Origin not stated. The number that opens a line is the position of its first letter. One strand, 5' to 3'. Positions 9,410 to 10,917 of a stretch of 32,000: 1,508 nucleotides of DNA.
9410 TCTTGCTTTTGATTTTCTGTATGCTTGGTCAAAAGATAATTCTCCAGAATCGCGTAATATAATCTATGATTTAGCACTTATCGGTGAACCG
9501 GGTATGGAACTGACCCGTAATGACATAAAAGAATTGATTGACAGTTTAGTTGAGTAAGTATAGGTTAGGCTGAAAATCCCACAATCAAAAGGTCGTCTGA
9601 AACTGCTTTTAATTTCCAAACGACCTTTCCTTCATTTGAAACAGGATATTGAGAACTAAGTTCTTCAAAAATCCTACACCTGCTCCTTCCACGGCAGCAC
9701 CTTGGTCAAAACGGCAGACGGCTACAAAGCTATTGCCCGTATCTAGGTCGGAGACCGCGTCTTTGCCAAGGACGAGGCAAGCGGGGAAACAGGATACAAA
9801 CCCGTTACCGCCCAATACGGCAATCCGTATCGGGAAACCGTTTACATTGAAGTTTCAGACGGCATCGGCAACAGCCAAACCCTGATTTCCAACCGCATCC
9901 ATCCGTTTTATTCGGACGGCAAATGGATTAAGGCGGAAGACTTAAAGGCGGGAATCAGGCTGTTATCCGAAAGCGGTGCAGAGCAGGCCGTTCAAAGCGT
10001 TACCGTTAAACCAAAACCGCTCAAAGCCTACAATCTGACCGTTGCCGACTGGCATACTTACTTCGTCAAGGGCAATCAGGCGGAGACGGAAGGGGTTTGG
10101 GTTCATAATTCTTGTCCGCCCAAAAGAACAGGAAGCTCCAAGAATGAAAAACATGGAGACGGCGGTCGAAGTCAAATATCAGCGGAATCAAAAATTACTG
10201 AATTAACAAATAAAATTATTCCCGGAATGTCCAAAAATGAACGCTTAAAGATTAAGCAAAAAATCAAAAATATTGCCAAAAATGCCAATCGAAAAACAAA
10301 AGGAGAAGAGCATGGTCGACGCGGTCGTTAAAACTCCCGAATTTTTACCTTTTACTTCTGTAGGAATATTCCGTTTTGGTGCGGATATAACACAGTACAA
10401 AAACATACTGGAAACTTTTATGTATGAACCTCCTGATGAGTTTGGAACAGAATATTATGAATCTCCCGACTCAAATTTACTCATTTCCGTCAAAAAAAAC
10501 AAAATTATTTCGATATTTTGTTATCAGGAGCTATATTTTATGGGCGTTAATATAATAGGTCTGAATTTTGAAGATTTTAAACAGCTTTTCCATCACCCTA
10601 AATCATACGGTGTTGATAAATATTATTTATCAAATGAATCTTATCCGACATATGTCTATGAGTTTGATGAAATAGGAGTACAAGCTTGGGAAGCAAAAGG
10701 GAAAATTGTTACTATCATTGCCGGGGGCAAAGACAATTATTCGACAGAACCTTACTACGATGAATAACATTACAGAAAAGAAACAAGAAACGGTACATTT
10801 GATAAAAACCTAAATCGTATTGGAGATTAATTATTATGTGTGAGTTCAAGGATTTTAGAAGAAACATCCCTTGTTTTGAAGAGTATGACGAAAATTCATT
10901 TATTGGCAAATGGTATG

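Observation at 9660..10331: Hidden Hint/bacterial-intein-like pretoxin cassette, invisible to the ORF track and carrying a nonsense codon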

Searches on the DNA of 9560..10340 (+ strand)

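Call 7: search_dna_similar(query=window:9560-10340:+, collection=plasmids, mode=near)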
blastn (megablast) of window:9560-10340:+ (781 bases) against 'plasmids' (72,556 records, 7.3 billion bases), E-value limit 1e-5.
Records with a match: 2; places in all: 21; records where one place covers at least 80% of the query: 2.
Best place of each record, by identity: 90-95% 2.
By first word of the organism name: Neisseria 2.
By predicted mobility (MOB-suite, as given by PLSDB): non-mobilizable 2.
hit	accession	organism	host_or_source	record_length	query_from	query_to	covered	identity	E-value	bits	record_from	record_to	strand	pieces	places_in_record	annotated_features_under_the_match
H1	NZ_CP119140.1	Neisseria gonorrhoeae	Homo sapiens,whole organism,blood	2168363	14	781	98%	92.6%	0e+0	1103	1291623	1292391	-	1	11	none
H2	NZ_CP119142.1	Neisseria gonorrhoeae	Homo sapiens,whole organism,synovial ...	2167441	28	781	97%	93.0%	0e+0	1101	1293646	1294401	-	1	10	none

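Call 8: get_annotated_region(hit=H1, flank=6000)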
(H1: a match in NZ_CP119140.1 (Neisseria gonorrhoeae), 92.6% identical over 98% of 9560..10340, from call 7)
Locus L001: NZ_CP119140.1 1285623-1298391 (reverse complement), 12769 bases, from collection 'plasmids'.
description: Neisseria gonorrhoeae strain 2022NG-0076 plasmid p2022NG-0076_1, complete sequence
organism: Neisseria gonorrhoeae (NCBI taxid 485)
taxonomy: Bacteria; Pseudomonadota; Betaproteobacteria; Neisseriales; Neisseriaceae; Neisseria; Neisseria gonorrhoeae
host: -; source: Homo sapiens,whole organism,blood; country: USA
typing (MOB-suite, as given by PLSDB): non-mobilizable
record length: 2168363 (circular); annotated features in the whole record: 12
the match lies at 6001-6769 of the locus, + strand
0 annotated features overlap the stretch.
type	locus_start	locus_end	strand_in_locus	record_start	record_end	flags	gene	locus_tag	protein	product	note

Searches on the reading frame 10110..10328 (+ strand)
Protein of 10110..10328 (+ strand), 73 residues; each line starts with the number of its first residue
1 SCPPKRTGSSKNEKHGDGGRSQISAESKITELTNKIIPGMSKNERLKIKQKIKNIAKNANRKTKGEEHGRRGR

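Call 20: search_protein_families(library=pfam, proteins=[window:10110-10328:+], max_evalue=10)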
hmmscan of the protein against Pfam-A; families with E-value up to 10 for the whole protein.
window:10110-10328:+ (73 aa): 2 families
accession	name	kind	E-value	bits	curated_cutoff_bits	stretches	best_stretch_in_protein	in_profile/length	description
PF20272.3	E2-Crich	-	0.051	14.5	27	1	15-51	2-36/128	Cysteine-rich domain, C-terminal to E2 domain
PF05397.17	Med15_fungi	-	0.25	12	25.2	1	22-57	9-44/112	Mediator complex subunit 15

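Call 25: search_protein_representatives(protein=window:10110-10328:+)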
Query: 73 residues. Proteins with E-value up to 0.001 (for the whole library): 163; up to 1e-10: 8; up to 1e-30: 0. The best 150 are listed.
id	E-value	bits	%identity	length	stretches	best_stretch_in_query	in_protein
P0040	2.4e-30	119.8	84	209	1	1-73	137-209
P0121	4.6e-22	93.6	72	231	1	5-73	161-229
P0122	4.2e-18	81.1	63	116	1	3-73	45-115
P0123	1.3e-14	70.2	61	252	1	5-73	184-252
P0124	1.7e-14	69.8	54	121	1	4-73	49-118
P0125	3.3e-13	65.7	59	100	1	6-73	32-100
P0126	7.6e-12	61.4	52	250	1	8-73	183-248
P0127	7.0e-11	58.3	55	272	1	5-73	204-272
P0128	1.6e-10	57.2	56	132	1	5-73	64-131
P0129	3.7e-10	56.1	47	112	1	5-70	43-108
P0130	3.7e-10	56.1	50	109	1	2-72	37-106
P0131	3.9e-10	56.0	59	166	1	6-70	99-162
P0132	4.7e-10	55.7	52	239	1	5-72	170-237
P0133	1.0e-09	54.7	54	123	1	5-72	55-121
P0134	1.5e-09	54.2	46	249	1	7-71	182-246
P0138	2.2e-09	53.6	56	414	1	8-70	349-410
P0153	4.6e-08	49.4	56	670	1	7-69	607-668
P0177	4.4e-07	46.3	50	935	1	6-72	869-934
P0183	9.4e-07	45.3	49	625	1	5-73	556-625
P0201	2.6e-06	43.9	48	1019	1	8-71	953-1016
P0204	2.9e-06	43.8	46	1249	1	9-71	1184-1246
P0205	2.9e-06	43.7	50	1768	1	4-70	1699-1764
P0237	5.5e-05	39.7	44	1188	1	7-71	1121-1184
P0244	9.8e-05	38.9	48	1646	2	9-70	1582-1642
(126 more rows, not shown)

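Call 27: search_protein_families(library=pfam, proteins=[P0205, P0204, P0201, P0177, P0153, P0244, P0237, P0183, P0138, P0121], max_evalue=0.01)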
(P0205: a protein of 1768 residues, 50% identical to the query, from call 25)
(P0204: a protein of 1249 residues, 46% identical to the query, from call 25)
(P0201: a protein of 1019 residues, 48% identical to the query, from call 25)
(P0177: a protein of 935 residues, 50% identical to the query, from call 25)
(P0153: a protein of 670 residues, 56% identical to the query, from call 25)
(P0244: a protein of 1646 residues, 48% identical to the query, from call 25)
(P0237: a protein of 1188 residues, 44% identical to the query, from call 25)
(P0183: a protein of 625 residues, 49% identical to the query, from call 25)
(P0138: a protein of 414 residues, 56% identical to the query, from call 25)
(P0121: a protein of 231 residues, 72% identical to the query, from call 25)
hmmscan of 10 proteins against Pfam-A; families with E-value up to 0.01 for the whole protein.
P0205 (1768 aa): 2 families
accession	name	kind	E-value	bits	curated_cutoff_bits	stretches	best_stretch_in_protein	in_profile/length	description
PF05593.20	RHS_repeat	-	4.4e-07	30.6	22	0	1094-1114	16-36/38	RHS Repeat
PF15520.11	Ntox10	-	8e-05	23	26.8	1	1567-1640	3-80/193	Novel toxin 10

P0204 (1249 aa): 2 families
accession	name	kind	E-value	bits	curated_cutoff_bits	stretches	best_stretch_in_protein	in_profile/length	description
PF20041.5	DUF6443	-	1.9e-21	77.1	27.8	1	172-298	13-136/137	Domain of unknown function (DUF6443)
PF05593.20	RHS_repeat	-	1.5e-06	28.9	22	1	436-467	1-32/38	RHS Repeat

P0201 (1019 aa): 1 family
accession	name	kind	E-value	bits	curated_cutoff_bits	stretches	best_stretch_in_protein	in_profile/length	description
PF20041.5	DUF6443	-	3.7e-35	121.6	27.8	1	35-155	15-135/137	Domain of unknown function (DUF6443)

P0177 (935 aa): 1 family
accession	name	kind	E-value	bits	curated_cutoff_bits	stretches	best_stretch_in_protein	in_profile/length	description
PF05593.20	RHS_repeat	-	4.7e-13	49.6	22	2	415-451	2-35/38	RHS Repeat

P0153 (670 aa): 1 family
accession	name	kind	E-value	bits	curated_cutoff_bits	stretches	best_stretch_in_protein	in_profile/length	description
PF05593.20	RHS_repeat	-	8.4e-15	55.2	22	1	268-299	1-33/38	RHS Repeat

P0244 (1646 aa): 1 family
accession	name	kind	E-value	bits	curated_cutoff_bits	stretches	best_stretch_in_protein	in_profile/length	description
PF13699.11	eCIS_core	-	1.8e-23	82.9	22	1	263-336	1-78/79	eCIS core domain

P0237 (1188 aa): 1 family
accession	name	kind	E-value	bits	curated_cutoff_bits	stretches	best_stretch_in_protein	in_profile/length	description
PF05593.20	RHS_repeat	-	3.2e-24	85.2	22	2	392-419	11-38/38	RHS Repeat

P0183 (625 aa): 1 family
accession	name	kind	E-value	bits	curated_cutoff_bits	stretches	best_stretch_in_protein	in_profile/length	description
PF06255.18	MafB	-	2.6e-37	129.4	25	1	18-172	3-150/312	Neisseria toxin MafB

P0138 (414 aa): 1 family
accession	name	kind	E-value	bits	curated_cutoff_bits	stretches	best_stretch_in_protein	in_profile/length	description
PF03527.20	RHS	-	0.0038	17.5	27.9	1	125-146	2-23/38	RHS protein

P0121 (231 aa): 1 family
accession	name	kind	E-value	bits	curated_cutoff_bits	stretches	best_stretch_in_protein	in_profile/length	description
PF06255.18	MafB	-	1.6e-12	48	25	1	3-141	155-286/312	Neisseria toxin MafB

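Call 31: search_solved_structures(query=A4, max_evalue=1)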
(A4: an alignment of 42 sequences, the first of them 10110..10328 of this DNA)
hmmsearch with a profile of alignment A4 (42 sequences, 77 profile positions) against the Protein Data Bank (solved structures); distinct sequences matched with E-value up to 1: 5.
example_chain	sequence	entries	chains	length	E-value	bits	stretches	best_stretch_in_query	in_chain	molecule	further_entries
5le2_A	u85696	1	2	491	0.35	14.1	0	26-57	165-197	DDD_D12_15_D12_15_D12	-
4xa6_A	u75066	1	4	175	0.54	13.5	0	22-52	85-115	Gp7-MYH7(1777-1855)-EB1 chimera protein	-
4c7n_B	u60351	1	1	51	0.65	13.2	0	21-61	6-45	SYNTHETIC ALPHA-HELIX, IM10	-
4eot_A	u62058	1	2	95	0.88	12.8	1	32-59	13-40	Transcription factor MafA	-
7vlj_A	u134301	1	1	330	0.94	12.7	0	28-65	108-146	Serine protease inhibitor, putative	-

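Call 36: predict_structure(alignment_id=A4)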
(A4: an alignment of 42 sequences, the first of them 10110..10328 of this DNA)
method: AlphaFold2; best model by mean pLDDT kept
length: 73 residues; sequences in the alignment: 42
mean_pLDDT: 80.9   pTM: 0.60
mean pLDDT of the five models: 80.9, 80.7, 78.6, 76.5, 74.7
residues with pLDDT >= 90: 34; 70-90: 15; 50-70: 24; < 50: 0
segments of 3 or more residues with pLDDT < 50: none
pLDDT, mean of each block of 10 residues (from residue 1): 60 68 92 94 96 93 72 55
secondary structure, 60 per line:
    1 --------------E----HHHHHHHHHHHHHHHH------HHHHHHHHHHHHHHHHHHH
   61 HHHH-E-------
elements in order: H20-35 H42-64

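Call 42: fold_search(model_id=the predicted structure, library=pdb)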
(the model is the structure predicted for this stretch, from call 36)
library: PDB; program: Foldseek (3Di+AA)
matches with E <= 10: 66; with E <= 0.001: 0
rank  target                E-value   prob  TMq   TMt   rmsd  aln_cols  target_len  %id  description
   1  8zo9_f                1.9e+00  0.54  0.50  0.25   2.4        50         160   18  Structure of the wild-type PSI-9VCPI supercomplex in Nannochloropsis oceanica (released 2025-12-03)
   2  8z11_f                3.3e+00  0.21  0.49  0.25   4.5        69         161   13  Cryo-EM structure of haptophyte photosystem I (released 2025-01-22)
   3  9fkd_B                3.6e+00  0.57  0.51  0.60   1.7        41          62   32  Progesterone-bound DB3 Fab in complex with computationally designed DBPro1156_2 protein binder (released 2024-10-30)
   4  5j73_C                3.6e+00  0.44  0.53  0.52   1.8        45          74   16  De novo design of protein homo-oligomers with modular hydrogen bond network-mediated specificity (released 2016-05-25)
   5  5me8_A                3.6e+00  0.44  0.48  0.34   1.5        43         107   21  N-terminal domain of the human tumor suppressor ING5 (released 2018-03-14)
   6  9m4f_F                3.6e+00  0.30  0.51  0.25   5.0        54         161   18  Photosystem I from the eukaryotic filamentous algae (released 2025-08-27)
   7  6z03_A                3.6e+00  0.30  0.49  0.08   2.7        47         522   13  DNA Topoisomerase (released 2021-11-17)
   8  5lnf_MODEL_1_A        4.4e+00  0.57  0.51  0.27   0.9        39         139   18  Solution NMR structure of farnesylated PEX19, C-terminal domain (released 2017-03-15)
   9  6j6n_H                4.4e+00  0.38  0.49  0.50   1.6        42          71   14  Cryo-EM structure of the yeast B*-b1 complex at an average resolution of 3.86 angstrom (released 2019-04-24)
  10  9rl4_I                4.7e+00  0.28  0.40  0.05   2.0        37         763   24  Structure of BAF in complex with OCT4-SOX2-bound nucleosome - SHL-6 (released 2026-02-11)
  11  6wa9_M                4.7e+00  0.23  0.45  0.49   2.2        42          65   24  Structure of the Chlamydia pneumoniae CdsV and CdsO protein complex (released 2020-09-30)
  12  9jj8_f                4.7e+00  0.21  0.53  0.26   4.9        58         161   16  Structural insights into the PSI-FCPI supercomplex from the coccolithophore Emiliania huxleyi (released 2025-08-20)
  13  2uwj_E                5.0e+00  0.21  0.47  0.48   3.2        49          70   10  Structure of the heterotrimeric complex which regulates type III secretion needle formation (released 2007-05-15)
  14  5mto_A                5.4e+00  0.25  0.47  0.33   1.8        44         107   23  N-terminal domain of the human tumor suppressor ING5 C19S mutant (released 2018-02-28)
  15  4v9r_AB               5.4e+00  0.10  0.37  0.14   5.4        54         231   17  Crystal structure of antibiotic DITYROMYCIN bound to 70S ribosome (released 2014-07-09)
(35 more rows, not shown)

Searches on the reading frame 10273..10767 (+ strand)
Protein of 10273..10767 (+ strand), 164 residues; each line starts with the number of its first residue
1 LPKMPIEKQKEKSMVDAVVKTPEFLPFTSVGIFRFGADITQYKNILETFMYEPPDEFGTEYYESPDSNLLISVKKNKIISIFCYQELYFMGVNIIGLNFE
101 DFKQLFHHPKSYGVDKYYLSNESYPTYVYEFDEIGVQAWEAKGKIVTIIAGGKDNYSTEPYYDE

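Call 4: search_protein_families(library=pfam, proteins=[window:10273-10767:+], max_evalue=0.01)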
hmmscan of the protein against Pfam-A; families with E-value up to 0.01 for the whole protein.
window:10273-10767:+ (164 aa): 0 families

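Call 5: search_protein_families(library=ncbifam, proteins=[window:10273-10767:+], max_evalue=0.01)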
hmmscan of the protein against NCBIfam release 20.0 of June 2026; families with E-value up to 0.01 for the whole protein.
window:10273-10767:+ (164 aa): 0 families

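Call 20: search_protein_families(library=pfam, proteins=[window:10312-10767:+], max_evalue=10)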
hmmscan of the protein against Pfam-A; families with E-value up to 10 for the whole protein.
window:10312-10767:+ (151 aa): 0 families

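Call 35: find_encoding_contigs(protein=window:10312-10764:+, flank=5000, max_places=10)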
Protein window:10312-10764:+ (151 aa): 52 contigs read that carry it; 10 places shown.
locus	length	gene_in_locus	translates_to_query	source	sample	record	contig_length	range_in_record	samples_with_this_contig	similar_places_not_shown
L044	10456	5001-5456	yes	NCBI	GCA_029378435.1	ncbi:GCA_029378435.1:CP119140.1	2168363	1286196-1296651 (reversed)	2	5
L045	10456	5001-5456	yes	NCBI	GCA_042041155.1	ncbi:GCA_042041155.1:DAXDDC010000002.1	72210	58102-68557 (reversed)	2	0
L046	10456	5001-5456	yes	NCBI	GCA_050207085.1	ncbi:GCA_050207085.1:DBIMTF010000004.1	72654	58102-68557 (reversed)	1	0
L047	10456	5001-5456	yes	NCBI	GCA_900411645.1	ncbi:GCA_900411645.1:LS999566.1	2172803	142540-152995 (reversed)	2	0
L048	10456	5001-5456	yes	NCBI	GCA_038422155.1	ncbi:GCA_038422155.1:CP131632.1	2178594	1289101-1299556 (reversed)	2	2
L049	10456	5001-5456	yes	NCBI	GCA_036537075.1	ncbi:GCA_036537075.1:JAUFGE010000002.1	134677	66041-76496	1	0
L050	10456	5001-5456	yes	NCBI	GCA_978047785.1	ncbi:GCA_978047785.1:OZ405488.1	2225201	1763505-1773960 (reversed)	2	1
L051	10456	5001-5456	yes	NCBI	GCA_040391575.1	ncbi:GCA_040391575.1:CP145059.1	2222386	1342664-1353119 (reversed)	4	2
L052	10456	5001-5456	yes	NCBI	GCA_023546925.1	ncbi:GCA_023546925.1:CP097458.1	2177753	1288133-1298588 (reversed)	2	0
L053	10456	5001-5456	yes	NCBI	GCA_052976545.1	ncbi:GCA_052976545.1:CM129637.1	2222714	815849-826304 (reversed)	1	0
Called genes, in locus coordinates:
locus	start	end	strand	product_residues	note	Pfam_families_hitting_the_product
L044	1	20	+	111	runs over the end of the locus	-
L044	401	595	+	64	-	PF15526:Ntox21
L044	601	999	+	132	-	PF15592:Imm41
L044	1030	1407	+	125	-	PF15592:Imm41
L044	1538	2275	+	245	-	PF07591:PT-HINT, PF01844:HNH, PF14279:HNH_5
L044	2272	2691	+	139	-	PF14085:DUF4265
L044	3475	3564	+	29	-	-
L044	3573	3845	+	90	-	-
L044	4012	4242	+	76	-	-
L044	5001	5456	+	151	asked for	-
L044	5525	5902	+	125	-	PF15592:Imm41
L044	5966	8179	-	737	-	PF13328:HD_4, PF04607:RelA_SpoT, PF02824:TGS, PF19296:RelA_AH, PF28438:RelA_RIS, PF01842:ACT, PF13291:ACT_4, PF22629:ACT_AHAS_ss (faint)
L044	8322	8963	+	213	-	PF13417:GST_N_3, PF13409:GST_N_2, PF04399:Glutaredoxin2_C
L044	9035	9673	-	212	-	-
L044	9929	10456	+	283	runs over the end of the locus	-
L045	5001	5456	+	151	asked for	-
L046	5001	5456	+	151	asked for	-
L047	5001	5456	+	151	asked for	-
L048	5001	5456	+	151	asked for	-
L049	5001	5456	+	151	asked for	-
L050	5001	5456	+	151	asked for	-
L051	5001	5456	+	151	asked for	-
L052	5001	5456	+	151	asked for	-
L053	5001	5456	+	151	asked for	-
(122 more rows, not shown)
